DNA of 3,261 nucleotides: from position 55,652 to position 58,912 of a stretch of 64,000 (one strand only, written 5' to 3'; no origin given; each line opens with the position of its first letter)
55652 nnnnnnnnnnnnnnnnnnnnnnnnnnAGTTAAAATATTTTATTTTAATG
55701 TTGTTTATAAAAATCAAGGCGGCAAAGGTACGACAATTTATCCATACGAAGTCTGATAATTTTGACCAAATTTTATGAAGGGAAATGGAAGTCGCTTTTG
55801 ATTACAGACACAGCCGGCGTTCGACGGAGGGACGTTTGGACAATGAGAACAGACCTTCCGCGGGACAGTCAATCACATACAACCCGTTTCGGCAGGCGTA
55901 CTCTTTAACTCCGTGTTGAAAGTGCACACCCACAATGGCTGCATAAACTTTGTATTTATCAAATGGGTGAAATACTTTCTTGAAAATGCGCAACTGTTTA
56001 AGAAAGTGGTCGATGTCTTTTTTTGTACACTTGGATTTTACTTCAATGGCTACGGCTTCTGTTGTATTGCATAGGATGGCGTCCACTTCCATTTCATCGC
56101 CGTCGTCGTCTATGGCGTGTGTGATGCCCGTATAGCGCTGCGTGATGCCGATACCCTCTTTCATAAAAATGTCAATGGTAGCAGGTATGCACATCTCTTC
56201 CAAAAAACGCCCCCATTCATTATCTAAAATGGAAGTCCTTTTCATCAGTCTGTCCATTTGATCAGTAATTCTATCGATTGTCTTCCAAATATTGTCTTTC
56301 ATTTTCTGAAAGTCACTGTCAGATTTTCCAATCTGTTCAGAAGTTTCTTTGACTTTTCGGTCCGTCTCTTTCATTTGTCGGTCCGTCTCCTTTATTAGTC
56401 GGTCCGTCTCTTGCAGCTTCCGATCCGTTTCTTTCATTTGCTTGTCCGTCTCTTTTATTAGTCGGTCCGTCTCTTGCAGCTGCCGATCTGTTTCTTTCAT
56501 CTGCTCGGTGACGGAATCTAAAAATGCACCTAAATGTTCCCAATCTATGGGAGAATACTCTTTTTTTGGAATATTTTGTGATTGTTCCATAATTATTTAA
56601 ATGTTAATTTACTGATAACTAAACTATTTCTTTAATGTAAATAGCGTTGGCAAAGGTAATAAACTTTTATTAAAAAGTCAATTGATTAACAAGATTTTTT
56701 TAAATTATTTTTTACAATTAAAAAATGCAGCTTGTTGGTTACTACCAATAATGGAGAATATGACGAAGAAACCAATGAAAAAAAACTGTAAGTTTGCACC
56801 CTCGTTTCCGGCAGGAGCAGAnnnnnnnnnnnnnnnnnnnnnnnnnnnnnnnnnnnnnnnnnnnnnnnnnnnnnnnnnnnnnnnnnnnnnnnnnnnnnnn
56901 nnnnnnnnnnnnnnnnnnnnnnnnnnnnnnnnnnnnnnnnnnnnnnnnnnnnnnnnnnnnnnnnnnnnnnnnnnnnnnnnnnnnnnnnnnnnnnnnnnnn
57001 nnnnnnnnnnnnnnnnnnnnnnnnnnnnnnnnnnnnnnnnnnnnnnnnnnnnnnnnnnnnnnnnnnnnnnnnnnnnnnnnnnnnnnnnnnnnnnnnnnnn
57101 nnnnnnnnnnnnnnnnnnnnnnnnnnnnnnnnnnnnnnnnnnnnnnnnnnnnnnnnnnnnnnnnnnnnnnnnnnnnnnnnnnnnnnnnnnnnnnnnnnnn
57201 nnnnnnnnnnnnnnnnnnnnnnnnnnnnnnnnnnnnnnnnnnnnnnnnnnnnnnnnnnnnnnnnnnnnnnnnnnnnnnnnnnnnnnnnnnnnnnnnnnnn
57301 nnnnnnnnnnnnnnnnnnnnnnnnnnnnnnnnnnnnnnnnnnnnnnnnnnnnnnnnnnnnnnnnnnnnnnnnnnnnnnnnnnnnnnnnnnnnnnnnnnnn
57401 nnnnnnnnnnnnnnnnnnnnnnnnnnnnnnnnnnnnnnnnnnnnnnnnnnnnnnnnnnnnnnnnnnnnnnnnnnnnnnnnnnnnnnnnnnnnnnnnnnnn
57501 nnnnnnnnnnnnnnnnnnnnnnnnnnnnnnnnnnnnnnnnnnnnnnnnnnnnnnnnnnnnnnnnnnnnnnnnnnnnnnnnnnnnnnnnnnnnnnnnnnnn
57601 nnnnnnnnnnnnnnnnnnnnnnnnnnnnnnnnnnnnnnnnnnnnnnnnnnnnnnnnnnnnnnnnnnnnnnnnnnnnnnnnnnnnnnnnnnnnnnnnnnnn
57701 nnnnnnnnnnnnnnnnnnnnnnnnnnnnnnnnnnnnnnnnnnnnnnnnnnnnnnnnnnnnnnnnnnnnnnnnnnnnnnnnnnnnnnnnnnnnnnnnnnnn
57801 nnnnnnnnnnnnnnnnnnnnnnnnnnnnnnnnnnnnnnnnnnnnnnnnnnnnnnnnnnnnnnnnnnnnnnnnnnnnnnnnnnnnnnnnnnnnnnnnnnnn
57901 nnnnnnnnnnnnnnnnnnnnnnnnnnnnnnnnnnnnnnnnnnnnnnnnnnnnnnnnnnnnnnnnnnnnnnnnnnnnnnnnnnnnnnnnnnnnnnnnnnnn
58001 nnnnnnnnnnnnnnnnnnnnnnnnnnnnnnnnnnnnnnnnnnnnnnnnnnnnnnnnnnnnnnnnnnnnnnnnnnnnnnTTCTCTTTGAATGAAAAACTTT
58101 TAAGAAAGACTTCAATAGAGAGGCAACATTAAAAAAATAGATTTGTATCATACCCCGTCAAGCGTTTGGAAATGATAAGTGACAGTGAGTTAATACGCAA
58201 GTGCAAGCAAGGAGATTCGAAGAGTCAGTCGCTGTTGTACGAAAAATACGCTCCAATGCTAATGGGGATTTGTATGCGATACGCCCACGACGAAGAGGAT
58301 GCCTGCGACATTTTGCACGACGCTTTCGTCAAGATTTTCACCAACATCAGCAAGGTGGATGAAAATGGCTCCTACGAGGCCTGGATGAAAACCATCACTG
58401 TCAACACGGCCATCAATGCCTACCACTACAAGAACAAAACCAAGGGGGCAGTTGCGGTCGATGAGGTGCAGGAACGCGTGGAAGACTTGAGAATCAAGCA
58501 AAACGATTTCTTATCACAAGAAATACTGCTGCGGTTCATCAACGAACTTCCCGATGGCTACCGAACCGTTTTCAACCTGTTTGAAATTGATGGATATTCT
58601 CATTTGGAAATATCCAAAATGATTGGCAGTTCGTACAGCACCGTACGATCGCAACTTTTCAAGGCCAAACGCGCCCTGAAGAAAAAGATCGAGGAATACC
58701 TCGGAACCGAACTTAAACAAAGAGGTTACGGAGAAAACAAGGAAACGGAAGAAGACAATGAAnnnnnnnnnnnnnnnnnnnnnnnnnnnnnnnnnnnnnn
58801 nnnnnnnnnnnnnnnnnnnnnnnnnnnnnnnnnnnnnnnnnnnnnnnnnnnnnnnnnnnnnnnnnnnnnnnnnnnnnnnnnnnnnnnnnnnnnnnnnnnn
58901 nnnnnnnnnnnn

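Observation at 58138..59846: ECF sigma factor translationally coupled to an anti-sigma-like protein that carries a T9SS type-B C-terminal domain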

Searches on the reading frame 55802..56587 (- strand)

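Call 22: search_protein_families(library=pfam, proteins=[window:55802-56587:-], max_evalue=0.001)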
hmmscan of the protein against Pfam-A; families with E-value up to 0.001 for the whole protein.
window:55802-56587:- (261 aa): 1 family
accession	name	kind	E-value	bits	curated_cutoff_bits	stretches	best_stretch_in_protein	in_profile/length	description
PF20379.3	DUF6674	-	0.00077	19.6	28.5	0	19-122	117-224/251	Family of unknown function (DUF6674)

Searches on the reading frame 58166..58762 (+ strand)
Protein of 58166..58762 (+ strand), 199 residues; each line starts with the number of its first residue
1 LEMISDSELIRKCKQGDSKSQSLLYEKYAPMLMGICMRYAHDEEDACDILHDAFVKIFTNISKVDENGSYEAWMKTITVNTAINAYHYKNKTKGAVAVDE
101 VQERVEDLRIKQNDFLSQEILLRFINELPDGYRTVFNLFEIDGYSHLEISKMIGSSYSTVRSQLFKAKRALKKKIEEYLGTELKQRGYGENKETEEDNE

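Call 3: search_protein_families(library=pfam, proteins=[window:58166-58762:+], max_evalue=1)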
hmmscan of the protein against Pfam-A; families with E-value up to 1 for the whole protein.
window:58166-58762:+ (199 aa): 7 families
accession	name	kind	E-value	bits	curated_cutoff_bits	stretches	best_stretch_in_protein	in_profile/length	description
PF08281.18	Sigma70_r4_2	-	3.7e-14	52.5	25.7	1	119-171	2-54/54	Sigma-70, region 4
PF04542.20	Sigma70_r2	-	1.5e-13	50.7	24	1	24-88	1-67/71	Sigma-70 region 2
PF07638.17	Sigma70_ECF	-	1.2e-05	25.7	21.1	1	7-171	5-179/185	ECF sigma factor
PF04545.22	Sigma70_r4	-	6e-05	22.9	24.1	1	125-173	2-50/50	Sigma-70, region 4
PF11090.14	Phage_T7_Gp13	-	0.026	15.3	25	1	107-157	32-81/86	Bacteriophage T7, probable scaffold protein Gp13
PF09862.15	DUF2089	-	0.045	13.9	33.4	1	148-173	21-46/47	Domain of unknown function (DUF2089)-HTH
PF12645.13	HTH_16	-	0.068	13.7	22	1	8-49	2-43/65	Helix-turn-helix domain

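Call 4: search_protein_families(library=ncbifam, proteins=[window:58166-58762:+], max_evalue=1)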
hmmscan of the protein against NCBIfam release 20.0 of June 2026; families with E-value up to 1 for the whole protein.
window:58166-58762:+ (199 aa): 95 families (the best 25 are shown)
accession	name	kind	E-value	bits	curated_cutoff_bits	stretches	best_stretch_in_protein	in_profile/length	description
TIGR02985.1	Sig70_bacteroi1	subfamily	3.8e-26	92.2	126.4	1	23-175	5-162/162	RNA polymerase sigma-70 factor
NF058625.1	sigma_PG0214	equivalog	1.3e-23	83.5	130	1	31-177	16-163/170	GFO_1088 family ECF-type sigma factor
TIGR02937.1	sigma70-ECF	superfamily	2.5e-23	82.5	42.9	1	24-175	6-165/165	sigma-70 family RNA polymerase sigma factor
TIGR02939.1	RpoE_Sigma70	equivalog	2.7e-23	83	236.15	1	5-176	6-187/190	RNA polymerase sigma factor RpoE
NF008888.0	PRK11922.1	equivalog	4.8e-23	82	204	1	4-183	15-204/231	RNA polymerase sigma factor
NF007215.0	PRK09637.1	equivalog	6e-23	81.8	212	1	24-187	6-166/181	RNA polymerase sigma factor SigZ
TIGR02959.1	SigZ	equivalog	3e-22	79.2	168.65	1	36-187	12-160/170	RNA polymerase sigma factor SigZ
TIGR02954.1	Sig70_famx3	hypoth_equivalog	5.1e-21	75.1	188.5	1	6-177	3-169/170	RNA polymerase sigma-70 factor, TIGR02954 family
TIGR02950.1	SigM_subfam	subfamily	2.1e-20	73.2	147.95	1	24-175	5-158/159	RNA polymerase sigma factor, SigM family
NF007223.0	PRK09641.1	equivalog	4.3e-20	72.3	209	1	7-177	6-186/187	RNA polymerase sigma factor SigW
NF007216.0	PRK09638.1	equivalog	4.7e-20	72.1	194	1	5-177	4-176/180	RNA polymerase sigma factor SigY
NF009174.0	PRK12522.1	equivalog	9.7e-20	71.3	217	1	24-179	8-171/175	RNA polymerase sigma factor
NF009189.0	PRK12537.1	equivalog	1.1e-19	70.6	261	1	9-173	13-179/182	RNA polymerase sigma factor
NF009171.0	PRK12518.1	equivalog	2.4e-19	69.9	208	1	4-176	12-185/191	RNA polymerase sigma factor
NF007225.0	PRK09643.1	equivalog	4.1e-19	69.1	190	1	4-192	12-199/204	RNA polymerase sigma factor SigM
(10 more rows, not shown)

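Call 87: search_solved_structures(query=window:58172-58762:+, max_evalue=1e-8)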
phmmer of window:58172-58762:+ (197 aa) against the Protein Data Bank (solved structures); distinct sequences matched with E-value up to 1e-8: 9.
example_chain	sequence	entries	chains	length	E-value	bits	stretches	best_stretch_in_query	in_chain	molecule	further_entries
8z6g_B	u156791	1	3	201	1.2e-19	74.3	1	3-178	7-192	RNA polymerase sigma factor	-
6in7_B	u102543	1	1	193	2e-19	73.6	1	3-176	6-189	RNA polymerase sigma-H factor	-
1or7_A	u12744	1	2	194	1.9e-17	67.2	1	2-175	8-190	RNA polymerase sigma-E factor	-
6jbq_F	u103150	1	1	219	3e-17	66.5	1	2-175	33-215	ECF RNA polymerase sigma-E factor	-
5wuq_A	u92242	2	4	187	1.3e-13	54.7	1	7-174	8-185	ECF RNA polymerase sigma factor SigW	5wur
9m9d_F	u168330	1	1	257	1.9e-09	41.1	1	22-171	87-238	ECF RNA polymerase sigma factor SigE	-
9m9e_F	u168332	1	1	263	2e-09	41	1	22-171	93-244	ECF RNA polymerase sigma factor SigE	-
9m98_F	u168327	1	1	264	2.1e-09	41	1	22-171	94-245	ECF RNA polymerase sigma factor SigE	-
6jcy_F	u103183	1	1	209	4.4e-09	39.9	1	29-188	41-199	ECF RNA polymerase sigma factor SigH,ECF RNA polymerase sigma factor SigE,ECF RNA polymera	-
